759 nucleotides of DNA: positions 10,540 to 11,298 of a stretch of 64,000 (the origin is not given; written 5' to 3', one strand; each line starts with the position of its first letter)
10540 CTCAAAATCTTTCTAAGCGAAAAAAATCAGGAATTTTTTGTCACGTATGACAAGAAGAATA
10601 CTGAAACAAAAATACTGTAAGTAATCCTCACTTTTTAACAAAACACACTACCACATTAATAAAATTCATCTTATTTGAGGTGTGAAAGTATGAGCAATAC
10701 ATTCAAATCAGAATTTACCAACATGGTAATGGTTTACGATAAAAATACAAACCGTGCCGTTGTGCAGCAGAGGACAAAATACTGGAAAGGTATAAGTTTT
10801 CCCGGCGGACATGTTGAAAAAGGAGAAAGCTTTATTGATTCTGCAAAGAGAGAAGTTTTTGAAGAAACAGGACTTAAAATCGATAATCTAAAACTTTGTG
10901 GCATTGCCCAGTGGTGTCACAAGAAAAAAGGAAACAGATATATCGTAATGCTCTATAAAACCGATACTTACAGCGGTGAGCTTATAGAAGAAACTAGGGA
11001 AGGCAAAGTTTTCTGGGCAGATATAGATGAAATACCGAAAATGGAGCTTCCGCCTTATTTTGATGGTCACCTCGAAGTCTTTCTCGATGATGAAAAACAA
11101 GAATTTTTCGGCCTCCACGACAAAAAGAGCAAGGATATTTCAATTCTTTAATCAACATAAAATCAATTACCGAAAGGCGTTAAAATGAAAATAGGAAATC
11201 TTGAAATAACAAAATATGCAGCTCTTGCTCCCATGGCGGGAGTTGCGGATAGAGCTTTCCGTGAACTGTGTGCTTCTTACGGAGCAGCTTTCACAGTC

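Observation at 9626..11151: Tandem triplication of a small Nudix hydrolase gene with mosaic divergence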

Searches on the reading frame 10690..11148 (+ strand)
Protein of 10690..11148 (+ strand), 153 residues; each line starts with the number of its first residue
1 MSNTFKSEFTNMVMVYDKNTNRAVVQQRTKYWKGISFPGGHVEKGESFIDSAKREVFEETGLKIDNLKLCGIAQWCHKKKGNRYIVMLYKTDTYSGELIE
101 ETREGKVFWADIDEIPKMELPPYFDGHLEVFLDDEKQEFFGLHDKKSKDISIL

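Call 4: search_protein_families(library=pfam, proteins=[window:10690-11148:+], max_evalue=0.01)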
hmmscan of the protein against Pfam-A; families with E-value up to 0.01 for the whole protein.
window:10690-11148:+ (153 aa): 3 families
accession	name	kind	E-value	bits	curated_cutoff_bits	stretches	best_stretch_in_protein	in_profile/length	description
PF00293.34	NUDIX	-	4.8e-18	65.9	21.1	1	13-119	8-119/134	NUDIX domain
PF22327.2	Nudt16-like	-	0.00093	19.6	27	1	14-92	14-94/161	U8 snoRNA-decapping enzyme-like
PF14815.12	NUDIX_4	-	0.003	17.8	35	1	14-124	3-107/113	NUDIX domain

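Call 5: search_protein_families(library=ncbifam, proteins=[window:10690-11148:+], max_evalue=0.01)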
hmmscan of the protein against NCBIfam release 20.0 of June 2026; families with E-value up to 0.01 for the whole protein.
window:10690-11148:+ (153 aa): 22 families
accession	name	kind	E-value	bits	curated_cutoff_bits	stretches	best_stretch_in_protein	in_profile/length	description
TIGR02705.1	nudix_YtkD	equivalog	4.2e-11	42.6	154.4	1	11-95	25-105/156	RNA deprotection pyrophosphohydrolase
NF006530.0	PRK08999.1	equivalog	6.5e-09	35.3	245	1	21-122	24-119/315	Nudix family hydrolase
NF001299.0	PRK00241.1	equivalog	6.8e-09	35.6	158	1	19-122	144-243/263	NAD(+) diphosphatase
NF006961.0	PRK09438.1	equivalog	6.8e-07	28.9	103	1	3-69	3-70/151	dihydroneopterin triphosphate diphosphatase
NF041652.1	Nud_hyd_Dein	equivalog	7e-07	29.6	200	1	27-100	40-109/152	Nudix hydrolase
NF008044.0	PRK10776.1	equivalog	1.7e-06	27.9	148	1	35-122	33-117/130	8-oxo-dGTP diphosphatase MutT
TIGR00586.1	mutt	equivalog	5.7e-06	26.4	97.9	1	33-122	32-118/129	8-oxo-dGTP diphosphatase MutT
NF003788.0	PRK05379.1-5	equivalog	1.6e-05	24.3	354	1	19-130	223-343/351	bifunctional nicotinamide-nucleotide adenylyltransferase/Nudix hydroxylase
NF007834.0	PRK10546.1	equivalog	4.8e-05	23.2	156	1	36-135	33-129/135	pyrimidine (deoxy)nucleoside triphosphate diphosphatase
NF001934.0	PRK00714.1-1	equivalog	5.5e-05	22.7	241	1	19-85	17-84/176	RNA pyrophosphohydrolase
NF001937.0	PRK00714.1-4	equivalog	9.5e-05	22.1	139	1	11-83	10-82/161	RNA pyrophosphohydrolase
NF003791.0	PRK05379.2-3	equivalog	0.00013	21.2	409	1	22-69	215-263/340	bifunctional nicotinamide-nucleotide adenylyltransferase/Nudix hydroxylase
NF008736.0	PRK11762.1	equivalog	0.00026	20.6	169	1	35-69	76-110/186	ADP compounds hydrolase NudE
NF001938.0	PRK00714.1-5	equivalog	0.00033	20.1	116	1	24-77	39-88/172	RNA pyrophosphohydrolase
NF011922.0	PRK15393.1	equivalog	0.00037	20.2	152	1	14-115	44-147/182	NUDIX hydrolase YfcD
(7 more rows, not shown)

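Call 7: find_homologous_proteins(query=window:10690-11148:+)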
Query window:10690-11148:+ (153 aa): 151 proteins with E <= 0.001 among 156 candidates; the best 120 are listed.
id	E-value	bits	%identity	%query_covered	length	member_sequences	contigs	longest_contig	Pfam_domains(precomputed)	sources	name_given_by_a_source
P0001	3.3e-96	337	95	100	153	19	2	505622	PF00293.35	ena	-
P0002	1.3e-87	309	88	100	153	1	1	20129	PF00293.35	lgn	-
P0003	7.5e-87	307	87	100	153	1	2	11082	PF00293.35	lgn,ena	-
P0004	2.6e-85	302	87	100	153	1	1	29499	PF00293.35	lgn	-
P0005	2.9e-85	301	86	100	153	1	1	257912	PF00293.35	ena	-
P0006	8.2e-85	300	85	100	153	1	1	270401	PF00293.35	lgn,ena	-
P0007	9.4e-85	300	85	100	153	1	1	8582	PF00293.35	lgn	-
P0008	1.0e-84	300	86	100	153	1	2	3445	PF00293.35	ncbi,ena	-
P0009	1.4e-84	299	86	100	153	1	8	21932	PF00293.35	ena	-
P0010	2.1e-84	299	84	100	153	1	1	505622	PF00293.35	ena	-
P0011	4.8e-84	298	86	100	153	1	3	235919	PF00293.35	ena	-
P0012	6.8e-84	297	84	100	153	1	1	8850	PF00293.35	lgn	-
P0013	7.2e-84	297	84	100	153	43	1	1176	PF00293.35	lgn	-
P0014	7.2e-84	297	84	100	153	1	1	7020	PF00293.35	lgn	-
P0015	8.1e-84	297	85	100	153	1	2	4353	PF00293.35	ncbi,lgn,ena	-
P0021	2.6e-83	295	83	100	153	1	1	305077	PF00293.35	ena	-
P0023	3.8e-83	295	85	100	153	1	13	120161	PF00293.35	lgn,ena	-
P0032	2.4e-82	292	82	100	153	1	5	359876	PF00293.35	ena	-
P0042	7.0e-82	290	81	100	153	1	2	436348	PF00293.35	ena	-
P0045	1.0e-81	290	83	100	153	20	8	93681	PF00293.35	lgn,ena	-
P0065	1.9e-79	283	79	100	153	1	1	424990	PF00293.35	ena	-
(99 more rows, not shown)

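Call 8: find_related_loci(query=window:10690-11148:+, collection=genome_contigs, flank=5000)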
Query window:10690-11148:+ (153 aa) in genome_contigs; peptide patterns used: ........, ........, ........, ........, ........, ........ (x = any residue, [..] = any of these).
50 stretches matched a pattern; 9 encode a relative of the query (tblastn E <= 1e-3); 9 distinct loci.
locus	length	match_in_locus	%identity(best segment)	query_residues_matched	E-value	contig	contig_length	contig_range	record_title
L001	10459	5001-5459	84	1-153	1e-88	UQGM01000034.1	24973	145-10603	uncultured Ruminococcaceae bacterium isolate UMGS263 genome assembly, contig: NODE_812_length_24973_cov_16.870455, whole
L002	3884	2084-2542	84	1-153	4e-88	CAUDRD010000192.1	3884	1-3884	MAG TPA_asm: uncultured Oscillospiraceae bacterium isolate SRR17798027_bin.25_MetaWRAP_v1.3_MAG genome assembly, contig:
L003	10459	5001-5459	82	1-153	3e-87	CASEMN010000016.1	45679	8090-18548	uncultured Oscillospiraceae bacterium isolate O76_L3_328328_idba_bin.61 genome assembly, contig: O76_L3_328328_idba_bin.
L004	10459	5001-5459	80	1-153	2e-84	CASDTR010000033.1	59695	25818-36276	uncultured Oscillospiraceae bacterium isolate SI.O72.metabat-bins.15 genome assembly, contig: SI.O72.metabat-bins.15.fa_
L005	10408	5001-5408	54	6-141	2e-47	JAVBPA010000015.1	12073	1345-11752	MAG: Eubacteriales bacterium isolate EPI_MAG_00124 c_000001802489, whole genome shotgun sequence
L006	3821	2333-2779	48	4-153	2e-44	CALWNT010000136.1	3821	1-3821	MAG: uncultured Clostridia bacterium isolate E0_RP0__bin66 genome assembly, contig: E0_RP0__k127_2313944, whole genome s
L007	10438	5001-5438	43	1-141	5e-37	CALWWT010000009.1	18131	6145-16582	MAG: uncultured Clostridia bacterium isolate E09__bin225 genome assembly, contig: E09__k127_720572, whole genome shotgun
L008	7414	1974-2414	43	1-142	2e-36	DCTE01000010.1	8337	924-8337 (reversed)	MAG TPA_asm: Ruminococcaceae bacterium UBA1448 UBA1448_contig_23995, whole genome shotgun sequence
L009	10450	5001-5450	42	1-145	6e-36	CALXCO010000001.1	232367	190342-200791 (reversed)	MAG: uncultured Clostridia bacterium isolate BRZ_GV__bin68 genome assembly, contig: BRZ_GV__NODE_37_length_232367_cov_4.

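Call 9: find_encoding_contigs(protein=P0001, flank=5000, max_places=4)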
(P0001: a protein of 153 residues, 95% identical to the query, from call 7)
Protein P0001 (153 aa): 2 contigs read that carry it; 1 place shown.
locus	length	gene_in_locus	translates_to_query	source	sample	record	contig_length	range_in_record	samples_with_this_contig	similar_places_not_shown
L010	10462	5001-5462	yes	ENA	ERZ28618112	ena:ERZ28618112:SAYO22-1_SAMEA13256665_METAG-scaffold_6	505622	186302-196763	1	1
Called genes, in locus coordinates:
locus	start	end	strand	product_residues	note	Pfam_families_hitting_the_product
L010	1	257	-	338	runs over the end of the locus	PF02543:Carbam_trans_N (faint), PF00814:TsaD, PF22521:HypF_C_2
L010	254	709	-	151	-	PF13673:Acetyltransf_10, PF00583:Acetyltransf_1, PF13508:Acetyltransf_7, PF08445:FR47 (weak)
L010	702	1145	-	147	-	PF01451:LMWPc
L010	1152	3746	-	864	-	PF02739:5_3_exonuc_N, PF01367:5_3_exonuc, PF22619:DNA_polI_exo1 (weak), PF00476:DNA_pol_A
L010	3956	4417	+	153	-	PF00293:NUDIX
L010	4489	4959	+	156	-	PF00293:NUDIX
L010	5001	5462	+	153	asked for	PF00293:NUDIX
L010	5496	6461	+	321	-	PF01207:Dus, PF01180:DHO_dh (faint)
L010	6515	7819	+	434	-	PF16499:Melibiase_2, PF17801:Melibiase_C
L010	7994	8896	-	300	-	PF00126:HTH_1, PF03466:LysR_substrate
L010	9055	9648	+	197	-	PF00132:Hexapep, PF14602:Hexapep_2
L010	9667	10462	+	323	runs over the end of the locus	PF05448:AXE1 (faint), PF12740:PETase (weak), PF01738:DLH (weak), PF02129:Peptidase_S15, PF00326:Peptidase_S9 (faint), PF12146:Hydrolase_4 (faint)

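Call 13: find_encoding_contigs(protein=P0005, flank=4000, max_places=3)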
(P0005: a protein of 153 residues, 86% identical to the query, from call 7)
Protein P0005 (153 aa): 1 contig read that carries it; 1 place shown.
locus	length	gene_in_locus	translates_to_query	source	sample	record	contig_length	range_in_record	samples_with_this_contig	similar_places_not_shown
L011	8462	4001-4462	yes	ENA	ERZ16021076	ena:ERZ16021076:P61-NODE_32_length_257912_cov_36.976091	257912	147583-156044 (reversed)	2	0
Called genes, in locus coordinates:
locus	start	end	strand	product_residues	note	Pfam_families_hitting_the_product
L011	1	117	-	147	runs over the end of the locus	PF01451:LMWPc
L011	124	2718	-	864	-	PF02739:5_3_exonuc_N, PF01367:5_3_exonuc, PF22619:DNA_polI_exo1 (weak), PF00476:DNA_pol_A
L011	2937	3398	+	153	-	PF00293:NUDIX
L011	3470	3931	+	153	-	PF00293:NUDIX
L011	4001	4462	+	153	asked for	PF00293:NUDIX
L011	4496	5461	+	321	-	PF01207:Dus, PF01180:DHO_dh (faint)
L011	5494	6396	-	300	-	PF00126:HTH_1, PF03466:LysR_substrate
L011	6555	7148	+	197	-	PF00132:Hexapep, PF14602:Hexapep_2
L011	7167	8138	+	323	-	PF05448:AXE1 (faint), PF12740:PETase (weak), PF01738:DLH (weak), PF02129:Peptidase_S15, PF00326:Peptidase_S9 (faint)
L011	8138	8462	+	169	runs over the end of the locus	PF18050:Cyclophil_like2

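Call 14: find_encoding_contigs(protein=P0006, flank=4000, max_places=3)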
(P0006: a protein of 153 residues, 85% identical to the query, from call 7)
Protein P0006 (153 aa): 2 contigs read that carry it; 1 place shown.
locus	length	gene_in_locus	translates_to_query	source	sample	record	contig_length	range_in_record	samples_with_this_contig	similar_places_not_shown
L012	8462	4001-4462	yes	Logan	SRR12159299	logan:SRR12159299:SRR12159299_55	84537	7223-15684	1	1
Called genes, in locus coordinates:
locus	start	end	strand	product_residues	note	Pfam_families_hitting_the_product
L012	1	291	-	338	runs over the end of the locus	PF02543:Carbam_trans_N (faint), PF00814:TsaD, PF22521:HypF_C_2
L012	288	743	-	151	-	PF13673:Acetyltransf_10, PF00583:Acetyltransf_1, PF13508:Acetyltransf_7, PF08445:FR47 (weak)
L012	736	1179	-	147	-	PF01451:LMWPc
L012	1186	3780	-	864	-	PF02739:5_3_exonuc_N, PF01367:5_3_exonuc, PF22619:DNA_polI_exo1 (weak), PF00476:DNA_pol_A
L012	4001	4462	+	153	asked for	PF00293:NUDIX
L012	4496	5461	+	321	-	PF01207:Dus, PF01180:DHO_dh (faint)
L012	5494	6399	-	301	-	PF00126:HTH_1, PF03466:LysR_substrate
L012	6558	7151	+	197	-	PF00132:Hexapep, PF14602:Hexapep_2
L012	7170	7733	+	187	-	PF05448:AXE1 (faint), PF12740:PETase (weak), PF01738:DLH (weak), PF02129:Peptidase_S15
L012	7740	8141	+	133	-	-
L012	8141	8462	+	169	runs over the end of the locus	PF18050:Cyclophil_like2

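Call 15: find_encoding_contigs(protein=P0021, flank=4000, max_places=3)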
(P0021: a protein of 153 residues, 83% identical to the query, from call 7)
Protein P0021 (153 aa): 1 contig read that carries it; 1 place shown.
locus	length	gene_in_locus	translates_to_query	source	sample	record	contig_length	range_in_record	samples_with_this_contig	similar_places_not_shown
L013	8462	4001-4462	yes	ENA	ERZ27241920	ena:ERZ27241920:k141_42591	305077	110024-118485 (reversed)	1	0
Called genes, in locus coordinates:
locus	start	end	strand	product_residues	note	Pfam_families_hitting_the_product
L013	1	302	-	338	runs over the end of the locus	PF02543:Carbam_trans_N (faint), PF00814:TsaD, PF22521:HypF_C_2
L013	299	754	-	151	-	PF13673:Acetyltransf_10, PF00583:Acetyltransf_1, PF13508:Acetyltransf_7, PF08445:FR47 (weak)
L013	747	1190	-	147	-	PF01451:LMWPc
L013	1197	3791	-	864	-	PF02739:5_3_exonuc_N, PF01367:5_3_exonuc, PF22619:DNA_polI_exo1 (weak), PF00476:DNA_pol_A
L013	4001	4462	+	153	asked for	PF00293:NUDIX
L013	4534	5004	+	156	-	PF00293:NUDIX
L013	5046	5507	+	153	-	PF00293:NUDIX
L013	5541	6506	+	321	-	PF01207:Dus, PF01180:DHO_dh (faint)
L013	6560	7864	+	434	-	PF16499:Melibiase_2, PF17801:Melibiase_C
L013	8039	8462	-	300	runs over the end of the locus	PF00126:HTH_1, PF03466:LysR_substrate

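Call 16: find_encoding_contigs(protein=P0032, flank=4000, max_places=3)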
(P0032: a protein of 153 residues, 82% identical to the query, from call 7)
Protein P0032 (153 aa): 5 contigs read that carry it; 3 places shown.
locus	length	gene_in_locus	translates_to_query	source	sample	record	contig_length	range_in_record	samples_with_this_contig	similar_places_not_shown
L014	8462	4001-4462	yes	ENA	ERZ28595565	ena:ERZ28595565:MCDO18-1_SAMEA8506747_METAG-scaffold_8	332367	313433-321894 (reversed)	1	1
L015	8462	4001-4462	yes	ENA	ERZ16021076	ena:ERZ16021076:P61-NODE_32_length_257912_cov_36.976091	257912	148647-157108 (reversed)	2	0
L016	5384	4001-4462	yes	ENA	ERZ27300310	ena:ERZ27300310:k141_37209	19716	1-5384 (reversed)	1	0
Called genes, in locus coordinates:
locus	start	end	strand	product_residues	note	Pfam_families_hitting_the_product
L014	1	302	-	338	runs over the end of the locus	PF02543:Carbam_trans_N (faint), PF00814:TsaD, PF22521:HypF_C_2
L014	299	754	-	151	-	PF13673:Acetyltransf_10, PF00583:Acetyltransf_1, PF13508:Acetyltransf_7, PF08445:FR47 (weak)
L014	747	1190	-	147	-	PF01451:LMWPc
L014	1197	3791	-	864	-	PF02739:5_3_exonuc_N, PF01367:5_3_exonuc, PF22619:DNA_polI_exo1 (weak), PF00476:DNA_pol_A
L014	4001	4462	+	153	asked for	PF00293:NUDIX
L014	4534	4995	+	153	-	PF00293:NUDIX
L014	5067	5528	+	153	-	PF00293:NUDIX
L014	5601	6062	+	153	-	PF00293:NUDIX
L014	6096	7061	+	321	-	PF01207:Dus, PF01180:DHO_dh (faint)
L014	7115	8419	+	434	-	PF16499:Melibiase_2, PF17801:Melibiase_C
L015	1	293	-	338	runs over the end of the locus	PF02543:Carbam_trans_N (faint), PF00814:TsaD, PF22521:HypF_C_2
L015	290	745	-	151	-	PF13673:Acetyltransf_10, PF00583:Acetyltransf_1, PF13508:Acetyltransf_7, PF08445:FR47 (weak)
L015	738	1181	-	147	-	PF01451:LMWPc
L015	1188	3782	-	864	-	PF02739:5_3_exonuc_N, PF01367:5_3_exonuc, PF22619:DNA_polI_exo1 (weak), PF00476:DNA_pol_A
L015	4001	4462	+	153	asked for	PF00293:NUDIX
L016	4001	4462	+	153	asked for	PF00293:NUDIX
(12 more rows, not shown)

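Call 17: find_encoding_contigs(protein=P0042, flank=4000, max_places=3)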
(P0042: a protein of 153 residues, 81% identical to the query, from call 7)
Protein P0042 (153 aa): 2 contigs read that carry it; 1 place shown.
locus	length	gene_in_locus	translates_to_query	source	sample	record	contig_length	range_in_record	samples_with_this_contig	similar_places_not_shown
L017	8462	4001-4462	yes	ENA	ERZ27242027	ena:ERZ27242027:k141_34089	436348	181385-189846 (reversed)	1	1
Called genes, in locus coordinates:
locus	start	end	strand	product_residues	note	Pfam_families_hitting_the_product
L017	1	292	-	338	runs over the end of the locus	PF00814:TsaD, PF22521:HypF_C_2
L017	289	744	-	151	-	PF13673:Acetyltransf_10, PF00583:Acetyltransf_1, PF13508:Acetyltransf_7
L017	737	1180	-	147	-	PF01451:LMWPc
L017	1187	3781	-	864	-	PF02739:5_3_exonuc_N, PF01367:5_3_exonuc, PF22619:DNA_polI_exo1 (weak), PF00476:DNA_pol_A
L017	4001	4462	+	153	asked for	PF00293:NUDIX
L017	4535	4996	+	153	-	PF00293:NUDIX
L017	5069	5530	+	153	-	PF00293:NUDIX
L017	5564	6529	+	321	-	PF01207:Dus, PF01180:DHO_dh (faint), PF13714:PEP_mutase (faint)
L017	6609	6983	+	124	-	-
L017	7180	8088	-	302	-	PF00126:HTH_1, PF03466:LysR_substrate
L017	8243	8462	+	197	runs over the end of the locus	PF00132:Hexapep, PF14602:Hexapep_2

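Call 18: find_encoding_contigs(protein=P0065, flank=4000, max_places=3)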
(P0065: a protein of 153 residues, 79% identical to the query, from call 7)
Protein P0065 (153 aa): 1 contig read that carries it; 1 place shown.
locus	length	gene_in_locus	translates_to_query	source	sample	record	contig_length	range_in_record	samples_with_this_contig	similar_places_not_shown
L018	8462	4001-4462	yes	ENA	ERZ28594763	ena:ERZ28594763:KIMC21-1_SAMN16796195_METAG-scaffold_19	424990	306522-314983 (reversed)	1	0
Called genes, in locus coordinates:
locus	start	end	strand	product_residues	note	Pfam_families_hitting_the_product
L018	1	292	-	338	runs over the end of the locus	PF02543:Carbam_trans_N (faint), PF00814:TsaD, PF22521:HypF_C_2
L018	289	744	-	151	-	PF13673:Acetyltransf_10, PF00583:Acetyltransf_1, PF13508:Acetyltransf_7, PF08445:FR47 (weak)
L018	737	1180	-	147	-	PF01451:LMWPc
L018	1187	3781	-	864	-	PF02739:5_3_exonuc_N, PF01367:5_3_exonuc, PF22619:DNA_polI_exo1 (weak), PF00476:DNA_pol_A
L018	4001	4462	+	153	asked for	PF00293:NUDIX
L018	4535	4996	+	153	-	PF00293:NUDIX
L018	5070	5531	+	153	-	PF00293:NUDIX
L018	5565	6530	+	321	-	PF01207:Dus, PF01180:DHO_dh (faint)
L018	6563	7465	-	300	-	PF00126:HTH_1, PF03466:LysR_substrate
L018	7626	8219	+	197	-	PF00132:Hexapep, PF14602:Hexapep_2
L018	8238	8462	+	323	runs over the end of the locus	PF05448:AXE1 (faint), PF12740:PETase (weak), PF01738:DLH (weak), PF02129:Peptidase_S15, PF00326:Peptidase_S9 (faint)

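Call 30: search_protein_families(library=padloc, proteins=[window:10690-11148:+], max_evalue=0.01)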
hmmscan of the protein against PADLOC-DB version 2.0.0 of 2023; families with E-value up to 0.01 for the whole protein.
window:10690-11148:+ (153 aa): 1 family
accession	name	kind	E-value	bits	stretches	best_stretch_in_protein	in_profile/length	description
PDLC04899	PDC-S07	-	3.1e-09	34.6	1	32-122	32-119/135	-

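Call 32: find_encoding_contigs(protein=P0023, flank=3000, max_places=10)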
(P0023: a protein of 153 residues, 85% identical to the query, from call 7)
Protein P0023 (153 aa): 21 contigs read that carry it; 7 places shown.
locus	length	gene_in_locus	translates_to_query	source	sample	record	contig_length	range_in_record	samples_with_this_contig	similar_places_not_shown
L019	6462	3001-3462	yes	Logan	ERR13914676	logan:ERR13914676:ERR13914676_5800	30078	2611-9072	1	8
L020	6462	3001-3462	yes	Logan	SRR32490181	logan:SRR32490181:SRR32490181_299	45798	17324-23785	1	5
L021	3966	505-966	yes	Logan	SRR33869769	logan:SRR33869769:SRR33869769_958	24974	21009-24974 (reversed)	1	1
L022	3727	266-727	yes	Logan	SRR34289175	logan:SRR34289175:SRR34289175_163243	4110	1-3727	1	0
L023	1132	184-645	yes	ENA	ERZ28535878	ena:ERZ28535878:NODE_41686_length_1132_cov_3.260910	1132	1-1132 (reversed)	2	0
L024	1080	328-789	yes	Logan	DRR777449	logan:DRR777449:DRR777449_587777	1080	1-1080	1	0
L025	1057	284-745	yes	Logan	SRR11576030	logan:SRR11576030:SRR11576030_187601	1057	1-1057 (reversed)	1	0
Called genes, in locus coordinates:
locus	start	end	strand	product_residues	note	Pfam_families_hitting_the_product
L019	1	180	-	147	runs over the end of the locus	PF01451:LMWPc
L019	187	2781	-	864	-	PF02739:5_3_exonuc_N, PF01367:5_3_exonuc, PF22619:DNA_polI_exo1 (weak), PF00476:DNA_pol_A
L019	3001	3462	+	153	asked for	PF00293:NUDIX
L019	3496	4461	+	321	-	PF01207:Dus, PF01180:DHO_dh (faint)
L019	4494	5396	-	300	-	PF00126:HTH_1, PF03466:LysR_substrate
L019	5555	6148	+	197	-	PF00132:Hexapep, PF14602:Hexapep_2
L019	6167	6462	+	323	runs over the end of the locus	PF05448:AXE1 (faint), PF12740:PETase (weak), PF01738:DLH (weak), PF02129:Peptidase_S15, PF00326:Peptidase_S9 (faint)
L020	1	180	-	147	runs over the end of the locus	PF01451:LMWPc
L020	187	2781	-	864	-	PF02739:5_3_exonuc_N, PF01367:5_3_exonuc, PF22619:DNA_polI_exo1 (weak), PF00476:DNA_pol_A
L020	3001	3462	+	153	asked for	PF00293:NUDIX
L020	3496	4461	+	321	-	PF01207:Dus, PF01180:DHO_dh (faint)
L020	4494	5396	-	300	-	PF00126:HTH_1, PF03466:LysR_substrate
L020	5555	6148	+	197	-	PF00132:Hexapep, PF14602:Hexapep_2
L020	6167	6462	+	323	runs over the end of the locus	PF05448:AXE1 (faint), PF12740:PETase (weak), PF01738:DLH (weak), PF02129:Peptidase_S15, PF00326:Peptidase_S9 (faint)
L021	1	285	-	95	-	?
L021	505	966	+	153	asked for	PF00293:NUDIX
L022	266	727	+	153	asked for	PF00293:NUDIX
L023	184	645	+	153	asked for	PF00293:NUDIX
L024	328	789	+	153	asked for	PF00293:NUDIX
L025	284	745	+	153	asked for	PF00293:NUDIX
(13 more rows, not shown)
